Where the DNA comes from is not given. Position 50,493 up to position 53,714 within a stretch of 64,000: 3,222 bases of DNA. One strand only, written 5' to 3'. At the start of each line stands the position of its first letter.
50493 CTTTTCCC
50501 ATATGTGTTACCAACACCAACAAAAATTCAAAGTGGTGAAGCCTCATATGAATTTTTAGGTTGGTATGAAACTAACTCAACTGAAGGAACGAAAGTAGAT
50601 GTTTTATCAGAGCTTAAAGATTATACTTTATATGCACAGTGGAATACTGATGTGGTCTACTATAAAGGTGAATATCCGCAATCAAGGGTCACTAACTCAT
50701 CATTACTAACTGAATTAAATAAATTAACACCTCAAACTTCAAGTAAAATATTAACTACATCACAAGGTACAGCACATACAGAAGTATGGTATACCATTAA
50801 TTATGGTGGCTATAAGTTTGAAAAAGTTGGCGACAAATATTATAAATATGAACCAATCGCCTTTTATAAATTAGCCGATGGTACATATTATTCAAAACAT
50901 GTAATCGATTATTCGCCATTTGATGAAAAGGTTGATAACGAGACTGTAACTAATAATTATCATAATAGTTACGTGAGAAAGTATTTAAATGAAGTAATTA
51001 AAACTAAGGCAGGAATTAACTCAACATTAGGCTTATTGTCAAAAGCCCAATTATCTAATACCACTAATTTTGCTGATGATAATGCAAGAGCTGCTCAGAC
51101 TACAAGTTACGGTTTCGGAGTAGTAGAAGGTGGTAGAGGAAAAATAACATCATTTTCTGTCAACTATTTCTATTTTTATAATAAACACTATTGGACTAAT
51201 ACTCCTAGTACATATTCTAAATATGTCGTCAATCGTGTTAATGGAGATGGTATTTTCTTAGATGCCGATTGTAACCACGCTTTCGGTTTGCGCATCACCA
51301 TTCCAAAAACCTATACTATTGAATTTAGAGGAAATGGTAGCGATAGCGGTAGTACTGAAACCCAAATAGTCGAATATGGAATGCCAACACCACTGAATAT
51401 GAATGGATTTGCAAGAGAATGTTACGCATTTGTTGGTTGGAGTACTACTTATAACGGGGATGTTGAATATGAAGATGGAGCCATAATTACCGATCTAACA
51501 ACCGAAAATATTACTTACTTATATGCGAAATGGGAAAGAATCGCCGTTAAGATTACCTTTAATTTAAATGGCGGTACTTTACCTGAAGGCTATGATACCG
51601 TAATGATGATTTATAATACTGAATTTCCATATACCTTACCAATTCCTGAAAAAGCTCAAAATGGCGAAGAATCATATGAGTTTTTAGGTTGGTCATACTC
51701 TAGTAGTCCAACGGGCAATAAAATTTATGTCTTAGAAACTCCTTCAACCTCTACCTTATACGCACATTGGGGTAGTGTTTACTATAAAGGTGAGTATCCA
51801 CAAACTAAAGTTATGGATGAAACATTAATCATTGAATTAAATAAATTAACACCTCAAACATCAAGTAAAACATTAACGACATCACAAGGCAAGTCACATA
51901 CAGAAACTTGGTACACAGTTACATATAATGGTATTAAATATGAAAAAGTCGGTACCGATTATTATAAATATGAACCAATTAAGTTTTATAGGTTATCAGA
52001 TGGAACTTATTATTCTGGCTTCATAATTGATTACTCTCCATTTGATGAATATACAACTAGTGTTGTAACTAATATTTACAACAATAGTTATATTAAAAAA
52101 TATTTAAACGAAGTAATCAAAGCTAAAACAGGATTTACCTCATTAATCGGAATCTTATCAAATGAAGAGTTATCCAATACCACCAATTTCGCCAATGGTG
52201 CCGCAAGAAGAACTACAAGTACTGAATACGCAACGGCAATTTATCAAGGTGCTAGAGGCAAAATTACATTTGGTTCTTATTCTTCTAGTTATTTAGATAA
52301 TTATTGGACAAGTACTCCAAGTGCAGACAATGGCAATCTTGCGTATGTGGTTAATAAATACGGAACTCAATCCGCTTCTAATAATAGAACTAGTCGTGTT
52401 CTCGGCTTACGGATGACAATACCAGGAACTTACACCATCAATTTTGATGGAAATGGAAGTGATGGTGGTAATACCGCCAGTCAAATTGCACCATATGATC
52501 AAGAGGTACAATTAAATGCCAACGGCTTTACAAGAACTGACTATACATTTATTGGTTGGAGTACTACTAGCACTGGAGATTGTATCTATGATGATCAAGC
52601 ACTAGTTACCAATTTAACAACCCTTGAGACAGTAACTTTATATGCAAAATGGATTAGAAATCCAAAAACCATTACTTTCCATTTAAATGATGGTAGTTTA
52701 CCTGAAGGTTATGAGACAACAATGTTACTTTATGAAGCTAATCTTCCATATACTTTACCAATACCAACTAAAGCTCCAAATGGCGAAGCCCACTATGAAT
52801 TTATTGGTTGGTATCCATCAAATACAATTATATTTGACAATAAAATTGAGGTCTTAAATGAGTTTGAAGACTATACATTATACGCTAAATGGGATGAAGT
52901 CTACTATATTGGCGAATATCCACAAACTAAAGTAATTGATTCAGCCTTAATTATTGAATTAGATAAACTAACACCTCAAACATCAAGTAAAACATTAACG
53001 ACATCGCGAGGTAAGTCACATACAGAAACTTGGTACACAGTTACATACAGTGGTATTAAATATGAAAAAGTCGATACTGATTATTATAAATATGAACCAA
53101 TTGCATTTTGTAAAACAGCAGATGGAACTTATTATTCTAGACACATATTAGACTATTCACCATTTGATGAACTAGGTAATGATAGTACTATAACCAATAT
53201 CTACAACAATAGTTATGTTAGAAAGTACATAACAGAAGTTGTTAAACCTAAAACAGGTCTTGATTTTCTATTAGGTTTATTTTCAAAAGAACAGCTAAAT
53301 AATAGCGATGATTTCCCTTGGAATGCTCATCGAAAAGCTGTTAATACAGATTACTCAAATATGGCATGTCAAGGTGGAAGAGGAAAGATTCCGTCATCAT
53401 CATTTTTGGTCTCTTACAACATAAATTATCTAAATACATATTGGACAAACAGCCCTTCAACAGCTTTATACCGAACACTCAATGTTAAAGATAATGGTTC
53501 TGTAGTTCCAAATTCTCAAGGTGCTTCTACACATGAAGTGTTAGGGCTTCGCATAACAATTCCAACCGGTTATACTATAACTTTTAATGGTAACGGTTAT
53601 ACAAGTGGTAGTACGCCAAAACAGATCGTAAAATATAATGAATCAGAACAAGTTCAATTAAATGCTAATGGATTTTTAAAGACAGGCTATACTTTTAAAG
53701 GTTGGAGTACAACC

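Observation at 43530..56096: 4188-aa lipoprotein: 33 canonical and 5 degenerate Listeria-Bacteroides-type repeats plus five ~270-aa modules of unclear function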

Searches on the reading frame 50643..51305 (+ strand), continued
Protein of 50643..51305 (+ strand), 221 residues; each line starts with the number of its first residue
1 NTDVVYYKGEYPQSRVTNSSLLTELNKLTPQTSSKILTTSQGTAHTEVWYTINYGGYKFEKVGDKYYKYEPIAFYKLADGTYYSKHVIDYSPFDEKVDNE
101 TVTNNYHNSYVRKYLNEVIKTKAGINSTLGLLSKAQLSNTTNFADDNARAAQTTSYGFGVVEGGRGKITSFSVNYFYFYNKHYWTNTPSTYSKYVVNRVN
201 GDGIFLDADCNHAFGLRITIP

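Call 77: search_protein_families(library=pfam, proteins=[P0007, P0014, P0012, P0010], max_evalue=0.001)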
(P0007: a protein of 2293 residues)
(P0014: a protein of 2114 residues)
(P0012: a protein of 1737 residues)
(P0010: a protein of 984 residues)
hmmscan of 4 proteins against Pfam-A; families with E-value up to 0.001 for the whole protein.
P0007 (2293 aa): 4 families
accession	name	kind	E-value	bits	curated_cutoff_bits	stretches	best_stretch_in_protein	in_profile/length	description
PF19789.6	DUF6273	-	1.9e-150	497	23.5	6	876-1040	7-171/172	Domain of unknown function (DUF6273)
PF09479.16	Flg_new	-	4.3e-62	206.6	27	8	1045-1095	3-49/65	Listeria-Bacteroides repeat domain (List_Bact_rpt)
PF00404.24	Dockerin_1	-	9.8e-06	26.1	22.9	1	2232-2283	2-53/57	Dockerin type I domain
PF11115.13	DUF2623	-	0.00025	21.5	25.7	0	55-95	8-48/93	Protein of unknown function (DUF2623)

P0014 (2114 aa): 1 family
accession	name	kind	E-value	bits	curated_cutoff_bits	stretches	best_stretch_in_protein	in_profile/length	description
PF19789.6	DUF6273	-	1.2e-66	224.2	23.5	5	819-978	4-163/172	Domain of unknown function (DUF6273)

P0012 (1737 aa): 3 families
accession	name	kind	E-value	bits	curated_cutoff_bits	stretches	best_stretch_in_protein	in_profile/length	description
PF19789.6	DUF6273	-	8.9e-90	299.6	23.5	5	1285-1433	28-171/172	Domain of unknown function (DUF6273)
PF07679.22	I-set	-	1.4e-09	38.3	23.7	0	1559-1640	3-84/90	Immunoglobulin I-set domain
PF13927.12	Ig_3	-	8.7e-07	29.8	30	0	1559-1631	4-76/78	Immunoglobulin domain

P0010 (984 aa): 1 family
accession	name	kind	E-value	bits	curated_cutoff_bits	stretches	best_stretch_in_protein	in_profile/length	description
PF19789.6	DUF6273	-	6.8e-21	75.3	23.5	0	157-205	1-57/172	Domain of unknown function (DUF6273)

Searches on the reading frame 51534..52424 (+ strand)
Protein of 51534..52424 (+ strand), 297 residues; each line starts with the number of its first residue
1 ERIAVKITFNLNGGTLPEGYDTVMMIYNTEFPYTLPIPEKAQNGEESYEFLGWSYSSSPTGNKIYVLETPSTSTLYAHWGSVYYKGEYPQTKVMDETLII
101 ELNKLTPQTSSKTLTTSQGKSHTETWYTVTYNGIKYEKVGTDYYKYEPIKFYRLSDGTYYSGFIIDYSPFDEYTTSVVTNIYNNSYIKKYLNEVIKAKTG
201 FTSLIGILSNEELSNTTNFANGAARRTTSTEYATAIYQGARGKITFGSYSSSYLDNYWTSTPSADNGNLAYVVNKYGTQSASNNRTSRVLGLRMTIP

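Call 65: predict_structure(alignment_id=A4)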
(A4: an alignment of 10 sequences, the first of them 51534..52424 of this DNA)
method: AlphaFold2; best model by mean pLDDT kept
length: 297 residues; sequences in the alignment: 10
mean_pLDDT: 86.5   pTM: 0.77
mean pLDDT of the five models: 86.5, 81.8, 68.9, 68.1, 67.5
residues with pLDDT >= 90: 158; 70-90: 106; 50-70: 29; < 50: 4
segments of 3 or more residues with pLDDT < 50: none
pLDDT, mean of each block of 10 residues (from residue 1): 86 55 87 78 56 74 83 80 76 97 97 92 94 94 92 83 95 84 94 93 91 91 92 93 86 94 86 93 87 92
secondary structure, 60 per line:
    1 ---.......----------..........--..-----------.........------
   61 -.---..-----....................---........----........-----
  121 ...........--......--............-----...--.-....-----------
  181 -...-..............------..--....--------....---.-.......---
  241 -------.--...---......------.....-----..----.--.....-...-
elements in order: E4-10 E21-27 E46-54 E73-92 H96-103 E108-115 E121-131 E134-139 E142-153 E159-161 E166-169 H186-199 H210-213 H222-225 H231-237 E257-262 E269-273 E288-292 E294-296

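Call 67: fold_search(model_id=the predicted structure, library=pdb)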
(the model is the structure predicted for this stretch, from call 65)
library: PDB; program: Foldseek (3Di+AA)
matches with E <= 10: 471; with E <= 0.001: 0
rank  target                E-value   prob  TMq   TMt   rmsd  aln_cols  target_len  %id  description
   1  7qep_S1               1.2e-01  0.15  0.10  0.14  17.2       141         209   12  Cryo-EM structure of the ribosome from Encephalitozoon cuniculi (released 2022-02-09)
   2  9y42_BB               1.9e-01  0.07  0.09  0.11  16.7       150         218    7  Structure of naked mole-rat ribosome with P/E tRNA and eEF2 (rotated) (released 2026-02-18)
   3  9qf4_Ac               2.8e-01  0.11  0.12  0.16  15.8       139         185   10  Structure of P. furiosus 70S ribosome grown at 95 degC (released 2025-11-05)
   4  9rpv_RB               2.8e-01  0.08  0.11  0.13  16.1       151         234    5  Structure of the ZAK-bound human disome (released 2025-12-10)
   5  9qa6                  3.0e-01  0.35  0.27  0.10  13.7       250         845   12  Cryo-EM structure of Thomasclavelia ramosa IgA peptidase (IgAse) active site mutant (S32-N876) (released 2025-06-25)
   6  7qca_SB0              4.0e-01  0.15  0.14  0.19  14.3       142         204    8  Spraguea lophii ribosome (released 2022-11-30)
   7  2y5p_D                4.4e-01  0.77  0.17  0.55   4.5        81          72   18  B-repeat of Listeria monocytogenes InlB (internalin B) (released 2011-02-23)
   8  5ym8_A                4.7e-01  0.13  0.07  0.18   9.9        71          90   14  Crystal Structure of porcine delta coronavirus nsp9-N7 (released 2018-06-13)
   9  3j81_B                5.0e-01  0.08  0.10  0.14  16.7       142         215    8  CryoEM structure of a partial yeast 48S preinitiation complex (released 2014-11-05)
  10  7oya_B2               5.0e-01  0.05  0.10  0.12  16.4       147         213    7  Cryo-EM structure of the 1 hpf zebrafish embryo 80S ribosome (released 2022-07-13)
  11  5ym8_B                5.9e-01  0.08  0.08  0.18  13.0        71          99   14  Crystal Structure of porcine delta coronavirus nsp9-N7 (released 2018-06-13)
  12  2bb5_A                6.6e-01  0.10  0.10  0.08  13.5        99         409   12  Structure of Human Transcobalamin in complex with Cobalamin (released 2006-04-04)
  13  1s1q_C                7.4e-01  0.03  0.08  0.14  14.2       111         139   14  TSG101(UEV) domain in complex with Ubiquitin (released 2004-05-04)
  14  9ce0_B                7.4e-01  0.01  0.08  0.04  19.4       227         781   10  DosP Apo Bent form (released 2024-11-20)
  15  6sgz_E                7.8e-01  0.35  0.17  0.12   9.5       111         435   10  Structure of protomer 2 of the ESX-3 core complex (released 2019-10-09)
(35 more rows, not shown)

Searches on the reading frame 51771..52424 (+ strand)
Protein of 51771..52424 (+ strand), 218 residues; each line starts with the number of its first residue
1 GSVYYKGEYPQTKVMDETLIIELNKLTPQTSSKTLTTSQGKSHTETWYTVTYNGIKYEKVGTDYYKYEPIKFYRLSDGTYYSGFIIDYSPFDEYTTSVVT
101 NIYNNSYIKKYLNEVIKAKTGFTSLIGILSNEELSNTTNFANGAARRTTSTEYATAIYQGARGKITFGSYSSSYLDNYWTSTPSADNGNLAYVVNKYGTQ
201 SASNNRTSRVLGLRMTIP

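Call 9: search_protein_families(library=pfam, proteins=[window:51771-52424:+], max_evalue=10)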
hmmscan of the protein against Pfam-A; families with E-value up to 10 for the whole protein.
window:51771-52424:+ (218 aa): 1 family
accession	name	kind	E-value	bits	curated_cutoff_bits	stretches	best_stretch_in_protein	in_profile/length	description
PF07603.17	Lcl_C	-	0.34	11.6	34.9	1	169-207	70-108/117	Lcl C-terminal domain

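Call 11: search_protein_families(library=ncbifam, proteins=[window:51771-52424:+], max_evalue=1)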
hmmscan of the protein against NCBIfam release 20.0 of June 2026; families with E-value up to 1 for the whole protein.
window:51771-52424:+ (218 aa): 0 families

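Call 40: predict_structure(alignment_id=A3)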
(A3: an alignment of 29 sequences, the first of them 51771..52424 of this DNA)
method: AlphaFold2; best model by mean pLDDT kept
length: 218 residues; sequences in the alignment: 29
mean_pLDDT: 96.2   pTM: 0.92
mean pLDDT of the five models: 96.2, 95.5, 95.1, 94.8, 94.4
residues with pLDDT >= 90: 206; 70-90: 10; 50-70: 2; < 50: 0
segments of 3 or more residues with pLDDT < 50: none
pLDDT, mean of each block of 10 residues (from residue 1): 92 99 98 97 97 98 98 97 98 92 98 98 97 96 97 97 92 97 95 96 89 98
secondary structure, 60 per line:
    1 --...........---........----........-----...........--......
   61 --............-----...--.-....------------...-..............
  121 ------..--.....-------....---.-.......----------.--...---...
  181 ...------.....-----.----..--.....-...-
elements in order: E3-13 H17-24 E29-36 E42-52 E55-60 E63-74 E80-82 E87-90 H107-120 H131-135 H143-146 H152-158 E178-183 E190-194 E209-213 E215-217

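Call 43: fold_search(model_id=the predicted structure, library=pdb)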
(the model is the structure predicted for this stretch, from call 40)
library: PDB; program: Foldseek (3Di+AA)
matches with E <= 10: 452; with E <= 0.001: 0
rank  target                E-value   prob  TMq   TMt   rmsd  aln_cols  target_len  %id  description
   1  2fg9                  3.7e-01  0.08  0.12  0.14  13.2       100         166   12  CRYSTAL STRUCTURE OF A PUTATIVE 5-NITROIMIDAZOLE ANTIBIOTIC RESISTANCE PROTEIN (BT_3078) FROM BACTEROIDES THETAIOTAOMICR (released 2006-01-10)
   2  5ym8_A                4.4e-01  0.11  0.09  0.18   9.9        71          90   14  Crystal Structure of porcine delta coronavirus nsp9-N7 (released 2018-06-13)
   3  9ce0_B                5.2e-01  0.01  0.09  0.04  19.4       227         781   12  DosP Apo Bent form (released 2024-11-20)
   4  5f1e_B                5.9e-01  0.10  0.14  0.18  12.1       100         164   10  Apo protein of Sandercyanin (released 2016-09-28)
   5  5f1e_A                6.2e-01  0.10  0.14  0.18  12.1       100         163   10  Apo protein of Sandercyanin (released 2016-09-28)
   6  3ut3_B                6.6e-01  0.08  0.13  0.08   8.8        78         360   14  A novel PAI-I inhibitor and its structural mechanism (released 2013-02-06)
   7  5ym8_B                7.0e-01  0.09  0.10  0.17   9.7        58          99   16  Crystal Structure of porcine delta coronavirus nsp9-N7 (released 2018-06-13)
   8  4r9i                  7.9e-01  0.06  0.09  0.06  13.5        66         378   11  Crystal structure of cysteine proteinase inhibitor Serpin18 from Bombyx mori (released 2015-09-09)
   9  3le2                  1.0e+00  0.03  0.10  0.06  13.0        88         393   16  Structure of Arabidopsis AtSerpin1. Native Stressed Conformation (released 2010-02-23)
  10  7reo                  1.1e+00  0.08  0.16  0.05  11.9       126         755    9  Crystal structure of an engineered variant of single-chain Penicillin G Acylase from Kluyvera cryocrescens (global hydro (released 2021-11-17)
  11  9om4_A                1.1e+00  0.03  0.09  0.07  15.0        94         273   11  Cryo-EM structure of filament form Acidithiobacillus caldus (Aca) short prokaryotic argonautes, HNH-associated (SPARHA (released 2025-10-22)
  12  1jx9_B                1.2e+00  0.10  0.15  0.07   7.5        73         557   15  Penicillin Acylase, mutant (released 2003-09-02)
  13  1vb6_B                1.2e+00  0.04  0.09  0.14  10.8        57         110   14  Crystal Structure of the heme PAS sensor domain of Ec DOS (oxygen-bound form) (released 2005-04-19)
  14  4g8o_A                1.3e+00  0.06  0.13  0.08   9.4        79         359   13  Crystal Structure of a novel small molecule inactivator bound to plasminogen activator inhibitor-1 (released 2013-12-25)
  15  1dvm_C                1.3e+00  0.06  0.13  0.08  10.1        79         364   16  ACTIVE FORM OF HUMAN PAI-1 (released 2000-09-06)
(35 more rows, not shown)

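Call 45: fold_search(model_id=the predicted structure, library=viral)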
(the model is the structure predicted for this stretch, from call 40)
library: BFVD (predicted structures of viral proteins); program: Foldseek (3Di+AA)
matches with E <= 10: 496; with E <= 0.001: 5
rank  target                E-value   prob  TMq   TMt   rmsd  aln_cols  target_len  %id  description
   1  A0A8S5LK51            1.1e-04  1.00  0.41  0.25  10.2       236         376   13  DUF6273 domain-containing protein [Siphoviridae sp. ctnhN1]
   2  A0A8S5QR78            1.2e-04  1.00  0.48  0.40   9.3       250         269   14  Uncharacterized protein [Siphoviridae sp. ctE6L85]
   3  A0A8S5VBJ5            2.5e-04  1.00  0.37  0.32  21.7       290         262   11  ATP-binding sugar transporter [Myoviridae sp. ctbEa13]
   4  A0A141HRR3            5.6e-04  1.00  0.48  0.09   9.6       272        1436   16  (no name in the UniProt tables at hand)
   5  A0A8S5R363            9.5e-04  1.00  0.38  0.44  10.4       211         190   11  DUF6273 domain-containing protein [Siphoviridae sp. ct6d71]
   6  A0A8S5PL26            1.6e-03  1.00  0.45  0.21   5.2       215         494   12  DUF6273 domain-containing protein [Siphoviridae sp. ctOSJ35]
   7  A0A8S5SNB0            1.8e-03  1.00  0.46  0.60   5.1       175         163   18  DUF6273 domain-containing protein [Siphoviridae sp. ctCb814]
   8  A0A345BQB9            1.0e-02  0.80  0.29  0.32   9.5       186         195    9  (no name in the UniProt tables at hand)
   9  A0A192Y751            3.4e-02  0.60  0.28  0.38  13.0       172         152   14  Uncharacterized protein [Pseudomonas phage KTN4]
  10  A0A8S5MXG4            5.8e-02  0.33  0.30  0.11  20.7       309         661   12  DUF6273 domain-containing protein [Siphoviridae sp. ct91l7]
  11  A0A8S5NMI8            7.0e-02  0.41  0.29  0.24  12.7       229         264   11  Retinoblastoma-binding protein-like protein [Siphoviridae sp. ctGMq5]
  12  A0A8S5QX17            8.3e-02  0.38  0.34  0.14  13.7       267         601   11  Concanavalin A-like lectin/glucanase superfamily protein [Siphoviridae sp. ctcuE16]
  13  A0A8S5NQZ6            9.4e-02  0.66  0.34  0.14  12.8       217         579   13  Tail sheath protein [Myoviridae sp. ctj3P51]
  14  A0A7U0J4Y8            2.7e-01  0.44  0.13  0.25   6.5        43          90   16  Uncharacterized protein [Klebsiella phage vB_KpP_FBKp27]
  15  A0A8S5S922            3.0e-01  0.23  0.33  0.12  11.9       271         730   11  Tail-collar fiber protein [Caudovirales sp. ctTVN2]
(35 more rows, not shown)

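Call 57: search_solved_structures(query=A3, max_evalue=10, show_alignments=1)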
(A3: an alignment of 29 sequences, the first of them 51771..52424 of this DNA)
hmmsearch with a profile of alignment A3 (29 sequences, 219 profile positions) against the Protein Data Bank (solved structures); distinct sequences matched with E-value up to 10: 0.

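Call 84: search_dna_similar(query=window:51771-52424:+, collection=phages, mode=protein, max_evalue=0.001, max_rows=15)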
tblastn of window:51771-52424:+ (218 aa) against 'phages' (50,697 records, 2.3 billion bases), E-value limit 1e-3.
No match.

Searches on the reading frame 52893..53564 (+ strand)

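Call 9: search_protein_families(library=pfam, proteins=[window:52893-53564:+], max_evalue=10)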
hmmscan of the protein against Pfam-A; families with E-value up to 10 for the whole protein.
window:52893-53564:+ (224 aa): 1 family
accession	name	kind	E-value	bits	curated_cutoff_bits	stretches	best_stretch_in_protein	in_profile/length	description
PF16800.11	Endopep_inhib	-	0.76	10.2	29.9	1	177-214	59-98/150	IseA DL-endopeptidase inhibitor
